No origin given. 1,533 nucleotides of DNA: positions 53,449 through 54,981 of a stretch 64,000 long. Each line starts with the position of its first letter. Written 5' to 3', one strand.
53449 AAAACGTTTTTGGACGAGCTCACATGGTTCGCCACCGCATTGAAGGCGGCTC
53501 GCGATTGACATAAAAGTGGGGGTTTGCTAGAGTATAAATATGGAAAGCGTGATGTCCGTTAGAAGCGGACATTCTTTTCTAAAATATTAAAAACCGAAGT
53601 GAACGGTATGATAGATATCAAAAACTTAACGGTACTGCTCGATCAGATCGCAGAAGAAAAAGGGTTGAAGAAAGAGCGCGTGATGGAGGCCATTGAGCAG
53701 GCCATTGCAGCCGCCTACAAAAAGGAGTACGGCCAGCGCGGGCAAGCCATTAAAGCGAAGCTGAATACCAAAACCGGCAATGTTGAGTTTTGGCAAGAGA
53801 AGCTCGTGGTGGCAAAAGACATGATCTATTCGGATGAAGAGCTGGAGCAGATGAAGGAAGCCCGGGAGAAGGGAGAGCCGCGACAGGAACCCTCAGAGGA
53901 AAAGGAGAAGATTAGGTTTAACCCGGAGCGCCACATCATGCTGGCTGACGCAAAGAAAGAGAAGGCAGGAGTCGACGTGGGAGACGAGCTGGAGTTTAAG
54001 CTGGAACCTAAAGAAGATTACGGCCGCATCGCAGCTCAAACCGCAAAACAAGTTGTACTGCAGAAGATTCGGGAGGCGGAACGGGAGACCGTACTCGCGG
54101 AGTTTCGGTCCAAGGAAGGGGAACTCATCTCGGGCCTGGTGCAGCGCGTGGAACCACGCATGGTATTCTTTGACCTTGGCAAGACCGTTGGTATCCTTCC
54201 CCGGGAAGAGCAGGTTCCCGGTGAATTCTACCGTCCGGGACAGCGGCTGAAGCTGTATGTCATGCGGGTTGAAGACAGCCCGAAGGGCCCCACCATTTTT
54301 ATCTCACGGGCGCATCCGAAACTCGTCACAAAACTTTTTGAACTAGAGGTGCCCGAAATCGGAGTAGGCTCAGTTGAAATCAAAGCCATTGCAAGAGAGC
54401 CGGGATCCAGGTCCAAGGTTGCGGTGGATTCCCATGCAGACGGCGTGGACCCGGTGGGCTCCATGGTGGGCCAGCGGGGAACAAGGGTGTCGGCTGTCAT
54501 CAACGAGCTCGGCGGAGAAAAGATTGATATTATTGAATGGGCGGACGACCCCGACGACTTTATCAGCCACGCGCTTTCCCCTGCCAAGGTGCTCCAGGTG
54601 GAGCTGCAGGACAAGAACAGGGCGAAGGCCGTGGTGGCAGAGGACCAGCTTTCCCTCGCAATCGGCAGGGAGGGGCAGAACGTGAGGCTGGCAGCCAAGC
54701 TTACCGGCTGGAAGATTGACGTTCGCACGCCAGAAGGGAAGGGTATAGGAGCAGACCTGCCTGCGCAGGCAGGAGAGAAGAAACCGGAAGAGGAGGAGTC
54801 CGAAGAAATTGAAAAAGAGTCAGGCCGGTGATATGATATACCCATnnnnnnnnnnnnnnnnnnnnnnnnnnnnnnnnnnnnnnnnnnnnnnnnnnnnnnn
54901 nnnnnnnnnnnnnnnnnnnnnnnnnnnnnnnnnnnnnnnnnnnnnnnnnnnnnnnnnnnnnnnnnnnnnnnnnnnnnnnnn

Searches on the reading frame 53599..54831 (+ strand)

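Call 69: search_protein_families(library=pfam, proteins=[window:53599-54831:+], max_evalue=0.00001)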
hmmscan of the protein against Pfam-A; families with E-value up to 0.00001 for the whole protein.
window:53599-54831:+ (410 aa): 2 families
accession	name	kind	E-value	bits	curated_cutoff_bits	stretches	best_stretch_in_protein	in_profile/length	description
PF08529.16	NusA_N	-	4.7e-32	111.2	23.8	1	10-163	2-119/119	NusA N-terminal domain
PF13184.12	KH_5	-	1.8e-29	102.1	27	1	268-335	1-68/69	NusA-like KH domain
